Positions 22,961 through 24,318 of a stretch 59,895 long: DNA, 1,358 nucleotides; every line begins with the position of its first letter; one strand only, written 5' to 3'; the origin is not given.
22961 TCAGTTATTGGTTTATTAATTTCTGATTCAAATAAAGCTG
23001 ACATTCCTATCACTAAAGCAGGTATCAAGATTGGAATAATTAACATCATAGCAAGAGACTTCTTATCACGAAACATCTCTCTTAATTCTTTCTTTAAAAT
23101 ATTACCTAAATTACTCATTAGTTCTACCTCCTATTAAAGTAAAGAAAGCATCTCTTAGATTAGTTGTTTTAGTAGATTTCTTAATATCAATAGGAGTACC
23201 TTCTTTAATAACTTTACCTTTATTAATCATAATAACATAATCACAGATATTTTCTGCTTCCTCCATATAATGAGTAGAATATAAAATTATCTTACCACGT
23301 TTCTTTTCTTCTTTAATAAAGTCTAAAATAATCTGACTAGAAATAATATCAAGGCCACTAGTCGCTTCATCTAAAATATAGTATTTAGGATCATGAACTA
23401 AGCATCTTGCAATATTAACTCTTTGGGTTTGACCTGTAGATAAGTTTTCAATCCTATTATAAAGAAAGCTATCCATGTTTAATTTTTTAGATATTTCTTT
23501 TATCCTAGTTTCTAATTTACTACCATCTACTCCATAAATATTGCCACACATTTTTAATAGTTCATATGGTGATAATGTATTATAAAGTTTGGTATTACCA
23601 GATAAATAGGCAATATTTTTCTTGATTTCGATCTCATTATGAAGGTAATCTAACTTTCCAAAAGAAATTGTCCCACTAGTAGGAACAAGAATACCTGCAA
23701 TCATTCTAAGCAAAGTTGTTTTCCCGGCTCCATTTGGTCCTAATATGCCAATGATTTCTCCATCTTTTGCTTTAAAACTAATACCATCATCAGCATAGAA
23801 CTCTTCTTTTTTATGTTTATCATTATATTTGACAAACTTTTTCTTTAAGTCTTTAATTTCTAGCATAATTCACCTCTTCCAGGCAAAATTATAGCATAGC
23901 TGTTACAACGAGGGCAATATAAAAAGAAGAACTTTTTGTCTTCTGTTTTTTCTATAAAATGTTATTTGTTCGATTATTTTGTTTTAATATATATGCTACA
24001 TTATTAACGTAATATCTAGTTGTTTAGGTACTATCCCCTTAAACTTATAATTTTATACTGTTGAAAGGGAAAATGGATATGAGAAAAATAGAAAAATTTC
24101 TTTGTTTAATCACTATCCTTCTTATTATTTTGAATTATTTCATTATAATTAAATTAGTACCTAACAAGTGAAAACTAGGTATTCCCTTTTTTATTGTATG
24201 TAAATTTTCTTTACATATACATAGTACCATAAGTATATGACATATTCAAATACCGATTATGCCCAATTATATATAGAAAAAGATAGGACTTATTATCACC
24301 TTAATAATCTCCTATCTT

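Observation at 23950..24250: Second candidate type I toxin-antitoxin locus B between two ABC operons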

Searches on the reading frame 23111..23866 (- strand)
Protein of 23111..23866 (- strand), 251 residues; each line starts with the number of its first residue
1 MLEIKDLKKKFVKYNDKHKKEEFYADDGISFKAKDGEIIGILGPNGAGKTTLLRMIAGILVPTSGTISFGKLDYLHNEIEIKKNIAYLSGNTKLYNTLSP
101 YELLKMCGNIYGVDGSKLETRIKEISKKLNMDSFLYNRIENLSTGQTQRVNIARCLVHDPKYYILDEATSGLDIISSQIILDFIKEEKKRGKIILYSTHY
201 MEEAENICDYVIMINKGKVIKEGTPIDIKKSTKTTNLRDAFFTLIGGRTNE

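Call 86: search_protein_families(library=ncbifam, max_evalue=1e-10, proteins=[window:23111-23866:-])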
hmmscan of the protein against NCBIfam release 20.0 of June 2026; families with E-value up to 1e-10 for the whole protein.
window:23111-23866:- (251 aa): 177 families (the best 25 are shown)
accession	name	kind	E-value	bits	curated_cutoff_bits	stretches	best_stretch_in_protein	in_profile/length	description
TIGR01188.1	drrA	subfamily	3.4e-61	207.2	312.45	1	21-235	4-218/302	daunorubicin resistance ABC transporter, ATP-binding protein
TIGR03522.1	GldA_ABC_ATP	equivalog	2.4e-53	181.6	402.6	1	24-237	16-228/301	gliding motility-associated ABC transporter ATP-binding subunit GldA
NF033858.1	ABC2_perm_RbbA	equivalog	2.8e-46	157.9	1050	1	20-245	276-501/909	ribosome-associated ATPase/putative transporter RbbA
TIGR03864.1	PQQ_ABC_ATP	hypoth_equivalog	6.7e-42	143.6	302.25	1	25-244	16-235/236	ABC transporter, ATP-binding subunit, PQQ-dependent alcohol dehydrogenase system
NF040933.2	ABC_arch_GlcV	equivalog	2.1e-39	135.4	450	1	4-236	5-237/357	glucose ABC transporter ATP-binding protein GlcV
NF010060.0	PRK13537.1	equivalog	4.3e-39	134.2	521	1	22-230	27-235/314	nodulation factor ABC transporter ATP-binding protein NodI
TIGR04520.1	ECF_ATPase_1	equivalog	1.4e-38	132.9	315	1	14-233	10-228/269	energy-coupling factor transporter ATPase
TIGR04406.1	LPS_export_lptB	equivalog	3.4e-38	131.3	240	1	25-234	16-228/239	LPS export ABC transporter ATP-binding protein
NF008653.0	PRK11650.1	subfamily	4.3e-37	128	432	1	21-235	15-229/357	sn-glycerol-3-phosphate ABC transporter ATP-binding protein UgpC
NF010059.0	PRK13536.1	equivalog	1e-36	126.4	549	1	27-228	60-261/342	nodulation factor ABC transporter ATP-binding protein NodI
TIGR04521.1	ECF_ATPase_2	equivalog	3.1e-36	124.9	330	1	18-234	13-238/279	energy-coupling factor transporter ATPase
TIGR03740.1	galliderm_ABC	subfamily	6.1e-36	124.2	309.75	1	24-223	14-206/223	lantibiotic protection ABC transporter ATP-binding subunit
NF043075.1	MMSYN1_0197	equivalog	1.8e-35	122.5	550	1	25-231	17-223/341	spermidine/putrescine ABC transporter ATP-binding protein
NF040840.2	tungstate_WtpC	equivalog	2.9e-35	122.2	440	1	21-234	12-224/347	tungstate ABC transporter ATP-binding protein WtpC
NF010156.0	PRK13635.1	equivalog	5.9e-35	120.8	392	1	12-233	11-232/279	energy-coupling factor ABC transporter ATP-binding protein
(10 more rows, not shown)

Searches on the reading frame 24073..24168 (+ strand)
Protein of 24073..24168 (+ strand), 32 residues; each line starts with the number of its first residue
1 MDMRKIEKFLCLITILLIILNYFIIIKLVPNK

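Call 16: search_protein_families(library=ncbifam, max_evalue=10, proteins=[window:24073-24168:+])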
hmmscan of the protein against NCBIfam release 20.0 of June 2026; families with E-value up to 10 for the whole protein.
seq(32 aa): 1 family
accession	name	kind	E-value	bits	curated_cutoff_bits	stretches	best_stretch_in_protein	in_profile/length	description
NF038277.1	accessory_MacP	equivalog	0.56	10.7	45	1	4-25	75-96/98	cell wall synthase accessory phosphoprotein MacP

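Call 17: search_protein_families(library=pfam, max_evalue=10, proteins=[window:24073-24168:+])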
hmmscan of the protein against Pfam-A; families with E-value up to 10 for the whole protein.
seq(32 aa): 2 families
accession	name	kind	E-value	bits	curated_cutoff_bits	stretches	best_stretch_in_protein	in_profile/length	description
PF17402.7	DUF5408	-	0.12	12.7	25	1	5-28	14-37/63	Family of unknown function (DUF5408)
PF06024.17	Orf78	-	0.18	12.6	29.4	1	9-28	71-89/101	Orf78 (ac78)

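Call 80: search_protein_families(library=phrogs, max_evalue=1, proteins=[window:24079-24168:+])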
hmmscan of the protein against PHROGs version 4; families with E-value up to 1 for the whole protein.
seq(30 aa): 0 families

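Call 81: search_protein_families(library=padloc, max_evalue=1, proteins=[window:24079-24168:+])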
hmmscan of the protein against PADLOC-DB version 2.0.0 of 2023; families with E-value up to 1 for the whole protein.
seq(30 aa): 0 families
